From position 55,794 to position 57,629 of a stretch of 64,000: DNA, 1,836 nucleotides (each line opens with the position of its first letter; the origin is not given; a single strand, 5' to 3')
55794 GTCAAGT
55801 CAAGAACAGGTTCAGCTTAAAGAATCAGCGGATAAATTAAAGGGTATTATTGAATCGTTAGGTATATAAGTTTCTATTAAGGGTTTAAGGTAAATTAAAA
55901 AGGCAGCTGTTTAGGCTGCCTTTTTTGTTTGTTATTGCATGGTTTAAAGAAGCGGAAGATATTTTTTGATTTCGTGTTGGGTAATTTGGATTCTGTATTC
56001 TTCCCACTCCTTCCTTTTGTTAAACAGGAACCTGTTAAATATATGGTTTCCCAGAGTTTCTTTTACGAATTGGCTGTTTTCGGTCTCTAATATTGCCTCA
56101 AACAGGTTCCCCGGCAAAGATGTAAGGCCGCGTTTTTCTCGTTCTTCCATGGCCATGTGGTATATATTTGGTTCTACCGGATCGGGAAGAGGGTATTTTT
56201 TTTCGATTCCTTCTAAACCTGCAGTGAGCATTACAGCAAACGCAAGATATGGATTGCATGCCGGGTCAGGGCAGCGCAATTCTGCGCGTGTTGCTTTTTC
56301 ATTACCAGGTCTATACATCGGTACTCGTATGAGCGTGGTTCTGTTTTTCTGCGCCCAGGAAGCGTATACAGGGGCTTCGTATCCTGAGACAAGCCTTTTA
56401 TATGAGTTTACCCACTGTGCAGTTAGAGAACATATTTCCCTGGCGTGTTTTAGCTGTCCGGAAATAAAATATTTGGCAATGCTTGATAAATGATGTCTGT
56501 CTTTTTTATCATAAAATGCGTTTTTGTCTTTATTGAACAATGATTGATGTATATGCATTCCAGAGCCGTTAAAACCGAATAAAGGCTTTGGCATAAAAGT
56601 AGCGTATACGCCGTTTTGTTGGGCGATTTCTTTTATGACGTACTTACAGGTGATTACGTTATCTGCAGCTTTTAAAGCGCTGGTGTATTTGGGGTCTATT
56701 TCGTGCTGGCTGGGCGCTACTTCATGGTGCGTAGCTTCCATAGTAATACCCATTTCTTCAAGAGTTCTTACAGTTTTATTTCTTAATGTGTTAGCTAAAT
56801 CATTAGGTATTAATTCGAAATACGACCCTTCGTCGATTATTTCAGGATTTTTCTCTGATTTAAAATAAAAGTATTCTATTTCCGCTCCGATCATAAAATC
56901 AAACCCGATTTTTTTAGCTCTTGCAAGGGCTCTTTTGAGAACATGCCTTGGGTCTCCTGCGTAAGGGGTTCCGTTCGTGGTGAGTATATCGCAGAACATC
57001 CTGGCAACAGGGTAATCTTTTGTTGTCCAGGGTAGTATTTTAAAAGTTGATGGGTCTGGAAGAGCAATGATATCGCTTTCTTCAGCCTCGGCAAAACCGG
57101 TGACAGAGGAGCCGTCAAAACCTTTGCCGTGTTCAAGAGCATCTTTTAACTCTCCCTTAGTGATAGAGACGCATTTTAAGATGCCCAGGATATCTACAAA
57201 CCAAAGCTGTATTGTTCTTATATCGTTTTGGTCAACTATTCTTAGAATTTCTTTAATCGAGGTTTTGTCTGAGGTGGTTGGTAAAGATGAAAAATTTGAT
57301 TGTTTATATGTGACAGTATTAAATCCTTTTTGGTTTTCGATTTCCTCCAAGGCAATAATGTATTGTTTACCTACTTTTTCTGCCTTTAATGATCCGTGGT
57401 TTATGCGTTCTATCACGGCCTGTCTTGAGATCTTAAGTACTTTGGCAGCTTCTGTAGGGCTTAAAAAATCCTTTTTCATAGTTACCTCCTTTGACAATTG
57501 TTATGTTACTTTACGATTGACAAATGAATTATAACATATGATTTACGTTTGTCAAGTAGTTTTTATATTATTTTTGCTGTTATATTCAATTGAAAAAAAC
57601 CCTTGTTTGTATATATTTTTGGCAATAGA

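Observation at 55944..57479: Glutamine synthetase carrying an N-terminal excisionase/MerR-type helix-turn-helix domain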

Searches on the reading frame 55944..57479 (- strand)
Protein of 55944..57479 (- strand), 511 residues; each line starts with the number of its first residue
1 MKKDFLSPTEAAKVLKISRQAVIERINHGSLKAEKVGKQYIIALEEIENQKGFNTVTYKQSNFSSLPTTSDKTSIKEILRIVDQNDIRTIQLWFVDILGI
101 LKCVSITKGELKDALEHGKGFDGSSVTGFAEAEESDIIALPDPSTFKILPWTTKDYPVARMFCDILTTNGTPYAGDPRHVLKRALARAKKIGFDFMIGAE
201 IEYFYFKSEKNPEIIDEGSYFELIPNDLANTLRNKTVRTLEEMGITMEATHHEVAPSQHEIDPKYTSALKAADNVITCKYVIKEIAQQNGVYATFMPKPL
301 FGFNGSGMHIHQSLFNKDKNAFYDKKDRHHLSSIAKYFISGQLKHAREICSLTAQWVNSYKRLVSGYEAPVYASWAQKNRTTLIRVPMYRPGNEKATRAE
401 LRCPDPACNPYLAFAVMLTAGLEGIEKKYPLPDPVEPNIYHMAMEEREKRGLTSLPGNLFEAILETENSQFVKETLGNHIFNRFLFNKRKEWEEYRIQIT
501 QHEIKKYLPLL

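Call 3: search_protein_families(library=pfam, proteins=[window:55944-57479:-], max_evalue=1)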
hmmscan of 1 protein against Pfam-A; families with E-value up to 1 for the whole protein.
window:55944-57479:- (511 aa): 3 families
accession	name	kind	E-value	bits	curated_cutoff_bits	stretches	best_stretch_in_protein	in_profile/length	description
PF00120.29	Gln-synt_C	-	8.7e-126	420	24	1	175-507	2-344/344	Glutamine synthetase, catalytic domain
PF03951.24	Gln-synt_N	-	1.1e-25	89.4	33.4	1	87-167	2-81/82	Glutamine synthetase, beta-Grasp domain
PF12728.13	HTH_17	-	5.7e-07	30.1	27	1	5-48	1-44/51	Helix-turn-helix domain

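Call 4: search_protein_families(library=ncbifam, proteins=[window:55944-57479:-], max_evalue=0.1)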
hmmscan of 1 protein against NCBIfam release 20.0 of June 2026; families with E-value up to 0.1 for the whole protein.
window:55944-57479:- (511 aa): 8 families
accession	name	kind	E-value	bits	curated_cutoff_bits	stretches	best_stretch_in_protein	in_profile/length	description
TIGR00653.1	GlnA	equivalog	7.6e-153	509.5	429.15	1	77-508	2-461/462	type I glutamate--ammonia ligase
TIGR03105.1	gln_synth_III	equivalog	1.5e-94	317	469.6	1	81-508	4-434/435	type III glutamate--ammonia ligase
NF045547.1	GGputSyn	equivalog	8.1e-86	288.5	650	1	76-497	3-432/438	gamma-glutamylputrescine synthetase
NF007006.0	PRK09469.1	equivalog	4.3e-85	286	845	2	217-504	177-461/469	glutamate--ammonia ligase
NF041605.1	gln_syn_GlnII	equivalog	1.8e-12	47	500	1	119-418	35-325/333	glutamine synthetase GlnII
TIGR01764.1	excise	domain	1.8e-06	28.2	28.8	1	5-48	1-44/49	excisionase family DNA-binding protein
NF040990.2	MamR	equivalog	0.00013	22.2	100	1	7-43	45-81/91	magnetosome protein MamR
NF040820.1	trans_reg_LrpA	equivalog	0.033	14.1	250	0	7-57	19-66/141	HTH-type transcriptional regulator LrpA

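Call 5: find_homologous_proteins(query=window:55944-57479:-, max_evalue=1e-10)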
Query window:55944-57479:- (511 aa): 8000 proteins with E <= 1e-10 among 8000 candidates; the best 120 are listed.
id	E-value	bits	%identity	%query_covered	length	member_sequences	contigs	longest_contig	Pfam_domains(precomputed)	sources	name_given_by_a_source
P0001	0.0e+0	1174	100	100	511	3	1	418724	PF12728.14,PF03951.25,PF00120.30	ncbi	-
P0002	1.7e-273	926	78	100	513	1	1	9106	PF12728.14,PF03951.25,PF00120.30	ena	-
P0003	1.9e-273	926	79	100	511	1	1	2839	PF12728.14,PF03951.25,PF00120.30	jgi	-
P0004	1.9e-273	926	79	100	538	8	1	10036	PF12728.14,PF03951.25,PF00120.30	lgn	-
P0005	2.6e-273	925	78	100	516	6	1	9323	PF12728.14,PF03951.25,PF00120.30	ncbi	ncbi:glutamine synthetase beta-grasp domain-containing protein [Candidatus Omnitrophota bacterium]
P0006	2.7e-273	925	79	100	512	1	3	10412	PF12728.14,PF03951.25,PF00120.30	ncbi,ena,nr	ncbi:MAG: glutamine synthetase beta-grasp domain-containing protein [Candidatus Omnitrophica bacteri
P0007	4.4e-273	925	79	100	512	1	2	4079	PF12728.14,PF03951.25,PF00120.30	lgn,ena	-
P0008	5.2e-272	921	78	100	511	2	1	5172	PF12728.14,PF03951.25,PF00120.30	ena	-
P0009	1.1e-271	920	79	100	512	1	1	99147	PF12728.14,PF03951.25,PF00120.30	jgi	-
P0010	4.8e-271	918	79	100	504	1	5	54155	PF12728.14,PF03951.25,PF00120.30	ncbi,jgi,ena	-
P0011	8.6e-271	917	78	100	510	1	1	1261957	PF12728.14,PF03951.25,PF00120.30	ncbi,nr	ncbi:MAG: glutamine synthetase beta-grasp domain-containing protein [Candidatus Omnitrophica bacteri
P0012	1.3e-270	916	78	100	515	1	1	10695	PF12728.14,PF03951.25,PF00120.30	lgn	-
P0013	1.4e-270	916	79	100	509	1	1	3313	PF03951.25,PF00120.30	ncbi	-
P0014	2.9e-270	915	77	100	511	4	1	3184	PF12728.14,PF03951.25,PF00120.30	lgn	-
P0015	4.6e-270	915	77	100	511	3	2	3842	PF12728.14,PF03951.25,PF00120.30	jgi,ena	-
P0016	5.1e-270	914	77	100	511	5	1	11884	PF12728.14,PF03951.25,PF00120.30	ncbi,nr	ncbi:MAG: glutamine synthetase beta-grasp domain-containing protein [Candidatus Omnitrophica bacteri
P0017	1.0e-269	913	78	100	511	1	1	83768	PF12728.14,PF03951.25,PF00120.30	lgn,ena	-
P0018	1.2e-269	913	78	100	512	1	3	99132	PF12728.14,PF03951.25,PF00120.30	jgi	-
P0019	1.6e-269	913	78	100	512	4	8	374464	PF12728.14,PF03951.25,PF00120.30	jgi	-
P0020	4.0e-269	911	77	100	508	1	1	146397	PF12728.14,PF03951.25,PF00120.30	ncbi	ncbi:glutamine synthetase beta-grasp domain-containing protein [Candidatus Omnitrophota bacterium]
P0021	1.3e-268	910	77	100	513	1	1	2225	PF12728.14,PF03951.25,PF00120.30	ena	-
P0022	1.9e-268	909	78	100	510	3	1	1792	PF12728.14,PF03951.25,PF00120.30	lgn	-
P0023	3.8e-268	908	78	100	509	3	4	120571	PF12728.14,PF03951.25,PF00120.30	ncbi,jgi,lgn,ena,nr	ncbi:MAG: glutamine synthetase beta-grasp domain-containing protein [Candidatus Omnitrophica bacteri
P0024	6.5e-268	907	78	100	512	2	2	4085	PF12728.14,PF03951.25,PF00120.30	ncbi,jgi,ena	-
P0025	1.1e-267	907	78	100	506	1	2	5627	PF12728.14,PF03951.25,PF00120.30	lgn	-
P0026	3.5e-267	905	78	100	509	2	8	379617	PF12728.14,PF03951.25,PF00120.30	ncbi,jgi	-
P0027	9.1e-267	904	76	100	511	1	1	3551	PF12728.14,PF03951.25,PF00120.30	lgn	-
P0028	1.0e-266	904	77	100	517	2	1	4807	PF12728.14,PF03951.25,PF00120.30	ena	-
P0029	1.1e-266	903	77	100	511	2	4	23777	PF12728.14,PF03951.25,PF00120.30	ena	-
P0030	1.2e-266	903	77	100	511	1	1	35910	PF12728.14,PF03951.25,PF00120.30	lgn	-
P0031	1.3e-266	903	77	100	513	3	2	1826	PF12728.14,PF03951.25,PF00120.30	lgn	-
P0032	1.3e-266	903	76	100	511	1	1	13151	PF12728.14,PF03951.25,PF00120.30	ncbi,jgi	jgi:glutamine synthetase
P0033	1.5e-266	903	77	100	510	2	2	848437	PF12728.14,PF03951.25,PF00120.30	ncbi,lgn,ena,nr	ncbi:MAG: glutamine synthetase beta-grasp domain-containing protein [Candidatus Omnitrophica bacteri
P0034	1.9e-266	903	77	100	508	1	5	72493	PF12728.14,PF03951.25,PF00120.30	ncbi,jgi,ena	-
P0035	4.2e-266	901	77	100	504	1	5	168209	PF12728.14,PF03951.25,PF00120.30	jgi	-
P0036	4.3e-266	901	77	100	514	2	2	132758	PF12728.14,PF03951.25,PF00120.30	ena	-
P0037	7.6e-266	901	76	100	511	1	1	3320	PF12728.14,PF03951.25,PF00120.30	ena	-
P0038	9.8e-266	900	76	100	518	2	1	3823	PF12728.14,PF03951.25,PF00120.30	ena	-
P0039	2.0e-265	899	76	100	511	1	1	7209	PF12728.14,PF03951.25,PF00120.30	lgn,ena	-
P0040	2.2e-265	899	77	100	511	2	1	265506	PF12728.14,PF03951.25,PF00120.30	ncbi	ncbi:MAG: type I glutamate--ammonia ligase [Candidatus Omnitrophota bacterium]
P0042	2.7e-265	899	77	100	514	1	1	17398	PF12728.14,PF03951.25,PF00120.30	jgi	-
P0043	2.9e-265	899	77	100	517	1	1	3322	PF12728.14,PF03951.25,PF00120.30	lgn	-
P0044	3.0e-265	899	76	100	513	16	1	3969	PF12728.14,PF03951.25,PF00120.30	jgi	jgi:glutamine synthetase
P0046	7.3e-265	897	77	100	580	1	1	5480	PF12728.14,PF03951.25,PF00120.30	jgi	jgi:glutamine synthetase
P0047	1.0e-264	897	76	100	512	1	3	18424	PF12728.14,PF03951.25,PF00120.30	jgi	jgi:glutamine synthetase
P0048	1.1e-263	894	75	100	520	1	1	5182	PF12728.14,PF03951.25,PF00120.30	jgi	jgi:glutamine synthetase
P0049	2.7e-263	892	75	100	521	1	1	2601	PF12728.14,PF03951.25,PF00120.30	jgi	-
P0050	3.6e-263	892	76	100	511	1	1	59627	PF12728.14,PF03951.25,PF00120.30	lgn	-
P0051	6.3e-263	891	76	100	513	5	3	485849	PF12728.14,PF03951.25,PF00120.30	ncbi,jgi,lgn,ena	-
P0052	1.3e-262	890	76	100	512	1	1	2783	PF12728.14,PF03951.25,PF00120.30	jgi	jgi:glutamine synthetase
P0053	1.3e-262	890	76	100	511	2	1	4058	PF12728.14,PF03951.25,PF00120.30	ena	-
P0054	1.9e-262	889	77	100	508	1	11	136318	PF12728.14,PF03951.25,PF00120.30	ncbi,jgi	-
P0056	2.9e-262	889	76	100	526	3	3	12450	PF12728.14,PF03951.25,PF00120.30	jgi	jgi:glutamine synthetase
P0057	3.8e-262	888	76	100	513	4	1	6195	PF12728.14,PF03951.25,PF00120.30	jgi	-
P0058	4.5e-262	888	75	100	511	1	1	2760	PF12728.14,PF03951.25,PF00120.30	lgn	-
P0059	8.5e-262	887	75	100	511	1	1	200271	PF12728.14,PF03951.25,PF00120.30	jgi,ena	-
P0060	1.3e-261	887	76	100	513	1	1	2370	PF12728.14,PF03951.25,PF00120.30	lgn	-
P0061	1.3e-261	887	76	100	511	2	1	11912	PF12728.14,PF03951.25,PF00120.30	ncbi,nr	ncbi:MAG: glutamine synthetase beta-grasp domain-containing protein [Candidatus Omnitrophica bacteri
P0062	1.6e-261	886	76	100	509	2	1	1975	PF12728.14,PF03951.25,PF00120.30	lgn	-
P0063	2.5e-261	886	75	100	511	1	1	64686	PF12728.14,PF03951.25,PF00120.30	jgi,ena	-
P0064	3.1e-261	885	75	100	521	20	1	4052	PF12728.14,PF03951.25,PF00120.30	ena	-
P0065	2.0e-260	883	77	100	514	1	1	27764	PF12728.14,PF03951.25,PF00120.30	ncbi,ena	-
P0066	2.5e-260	882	75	100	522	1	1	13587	PF12728.14,PF03951.25,PF00120.30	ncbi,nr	ncbi:MAG: glutamine synthetase beta-grasp domain-containing protein [Candidatus Omnitrophota bacteri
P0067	3.7e-260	882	75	100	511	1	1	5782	PF12728.14,PF03951.25,PF00120.30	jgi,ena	-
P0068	3.8e-260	882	75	100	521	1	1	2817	PF12728.14,PF03951.25,PF00120.30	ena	-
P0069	5.4e-260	881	75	100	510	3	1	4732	PF12728.14,PF03951.25,PF00120.30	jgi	-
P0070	6.8e-260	881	75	100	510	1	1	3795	PF12728.14,PF03951.25,PF00120.30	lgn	-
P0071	1.1e-259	880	74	100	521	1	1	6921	PF12728.14,PF03951.25,PF00120.30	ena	-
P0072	1.1e-259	880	76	100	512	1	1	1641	PF12728.14,PF03951.25,PF00120.30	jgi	jgi:glutamine synthetase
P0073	4.5e-259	878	76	100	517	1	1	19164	PF12728.14,PF03951.25,PF00120.30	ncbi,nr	ncbi:MAG: glutamine synthetase beta-grasp domain-containing protein [Candidatus Omnitrophica bacteri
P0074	7.9e-259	877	74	100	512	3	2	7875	PF12728.14,PF03951.25,PF00120.30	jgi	-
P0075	1.4e-258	877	74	99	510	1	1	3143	PF12728.14,PF03951.25,PF00120.30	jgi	jgi:glutamine synthetase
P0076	3.5e-258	875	76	100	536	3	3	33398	PF12728.14,PF03951.25,PF00120.30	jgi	jgi:glutamine synthetase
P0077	9.9e-258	874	75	100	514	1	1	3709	PF12728.14,PF03951.25,PF00120.30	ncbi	-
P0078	2.9e-257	872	73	100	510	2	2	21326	PF12728.14,PF03951.25,PF00120.30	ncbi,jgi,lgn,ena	-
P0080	2.7e-255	866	74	100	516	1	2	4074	PF12728.14,PF03951.25,PF00120.30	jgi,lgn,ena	-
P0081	5.9e-255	865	76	100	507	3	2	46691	PF12728.14,PF03951.25,PF00120.30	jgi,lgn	-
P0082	6.8e-255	865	74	100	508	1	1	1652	PF12728.14,PF03951.25,PF00120.30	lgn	-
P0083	1.3e-254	864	74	100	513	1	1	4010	PF12728.14,PF03951.25,PF00120.30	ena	-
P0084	1.5e-254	863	74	100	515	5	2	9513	PF12728.14,PF03951.25,PF00120.30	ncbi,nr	ncbi:MAG: glutamine synthetase beta-grasp domain-containing protein [Candidatus Omnitrophica bacteri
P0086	9.4e-252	854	71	100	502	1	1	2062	PF12728.14,PF03951.25,PF00120.30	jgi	jgi:glutamine synthetase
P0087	6.0e-251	852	72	100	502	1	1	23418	PF12728.14,PF03951.25,PF00120.30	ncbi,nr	ncbi:MAG: type I glutamate--ammonia ligase [Candidatus Omnitrophica bacterium]|nr:type I glutamate--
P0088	7.9e-251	851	71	99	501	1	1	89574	PF12728.14,PF03951.25,PF00120.30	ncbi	ncbi:MAG: glutamine synthetase beta-grasp domain-containing protein [Candidatus Omnitrophota bacteri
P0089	7.9e-249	845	71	100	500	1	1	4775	PF12728.14,PF03951.25,PF00120.30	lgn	-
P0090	1.8e-248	843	72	100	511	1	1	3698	PF12728.14,PF03951.25,PF00120.30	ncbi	-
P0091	9.0e-248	841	71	100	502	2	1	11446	PF12728.14,PF03951.25,PF00120.30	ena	-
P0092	3.9e-247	839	71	100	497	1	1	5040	PF12728.14,PF03951.25,PF00120.30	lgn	-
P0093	5.6e-247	838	70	100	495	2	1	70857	PF12728.14,PF03951.25,PF00120.30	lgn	-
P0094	7.5e-247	838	70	100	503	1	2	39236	PF12728.14,PF03951.25,PF00120.30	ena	-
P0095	8.6e-247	838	71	100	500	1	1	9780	PF12728.14,PF08279.19,PF03951.25,PF00120.30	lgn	-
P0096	1.0e-246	838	71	100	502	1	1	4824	PF12728.14,PF03951.25,PF00120.30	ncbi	-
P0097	1.8e-246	837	71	100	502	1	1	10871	PF12728.14,PF03951.25,PF00120.30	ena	-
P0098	4.6e-246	835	71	100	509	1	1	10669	PF12728.14,PF03951.25,PF00120.30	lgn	-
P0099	8.7e-246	834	70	100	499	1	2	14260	PF12728.14,PF03951.25,PF00120.30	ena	-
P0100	1.3e-245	834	71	100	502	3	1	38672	PF12728.14,PF03951.25,PF00120.30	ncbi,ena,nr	ncbi:MAG: glutamine synthetase beta-grasp domain-containing protein [Candidatus Omnitrophica bacteri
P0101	3.4e-245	833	70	100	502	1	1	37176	PF12728.14,PF03951.25,PF00120.30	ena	-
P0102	5.2e-245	832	70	100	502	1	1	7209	PF12728.14,PF03951.25,PF00120.30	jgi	-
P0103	6.5e-245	832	70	99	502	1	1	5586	PF12728.14,PF03951.25,PF00120.30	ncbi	-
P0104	7.6e-245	831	70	100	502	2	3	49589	PF12728.14,PF03951.25,PF00120.30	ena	-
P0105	1.4e-244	830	69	100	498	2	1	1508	PF12728.14,PF03951.25,PF00120.30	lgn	-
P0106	2.5e-244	830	71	100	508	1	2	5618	PF12728.14,PF03951.25,PF00120.30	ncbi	-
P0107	2.8e-244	829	71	99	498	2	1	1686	PF12728.14,PF03951.25,PF00120.30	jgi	-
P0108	2.8e-244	829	69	100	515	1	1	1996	PF12728.14,PF03951.25,PF00120.30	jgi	jgi:glutamine synthetase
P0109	4.8e-244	829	70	100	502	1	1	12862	PF12728.14,PF03951.25,PF00120.30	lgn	-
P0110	1.1e-243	828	71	100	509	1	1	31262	PF12728.14,PF03951.25,PF00120.30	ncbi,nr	ncbi:MAG: glutamine synthetase beta-grasp domain-containing protein [Candidatus Omnitrophica bacteri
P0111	1.4e-243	827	69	100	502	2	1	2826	PF12728.14,PF03951.25,PF00120.30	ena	-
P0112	4.7e-243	825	70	100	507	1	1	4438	PF12728.14,PF03951.25,PF00120.30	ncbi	-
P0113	7.1e-243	825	69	99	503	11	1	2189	PF12728.14,PF03951.25,PF00120.30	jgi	-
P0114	9.3e-243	824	70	100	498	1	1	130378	PF12728.14,PF03951.25,PF00120.30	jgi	-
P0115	1.0e-242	824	70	100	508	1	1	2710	PF12728.14,PF03951.25,PF00120.30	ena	-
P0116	2.3e-242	823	71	100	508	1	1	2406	PF12728.14,PF03951.25,PF00120.30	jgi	jgi:glutamine synthetase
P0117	9.1e-242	821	70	99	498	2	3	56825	PF12728.14,PF03951.25,PF00120.30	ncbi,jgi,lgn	-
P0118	1.1e-241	821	70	100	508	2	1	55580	PF12728.14,PF03951.25,PF00120.30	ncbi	ncbi:MAG: glutamine synthetase beta-grasp domain-containing protein [Candidatus Omnitrophota bacteri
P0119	2.9e-241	820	69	100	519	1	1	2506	PF12728.14,PF03951.25,PF00120.30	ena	-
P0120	8.9e-241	818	69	100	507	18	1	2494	PF12728.14,PF03951.25,PF00120.30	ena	-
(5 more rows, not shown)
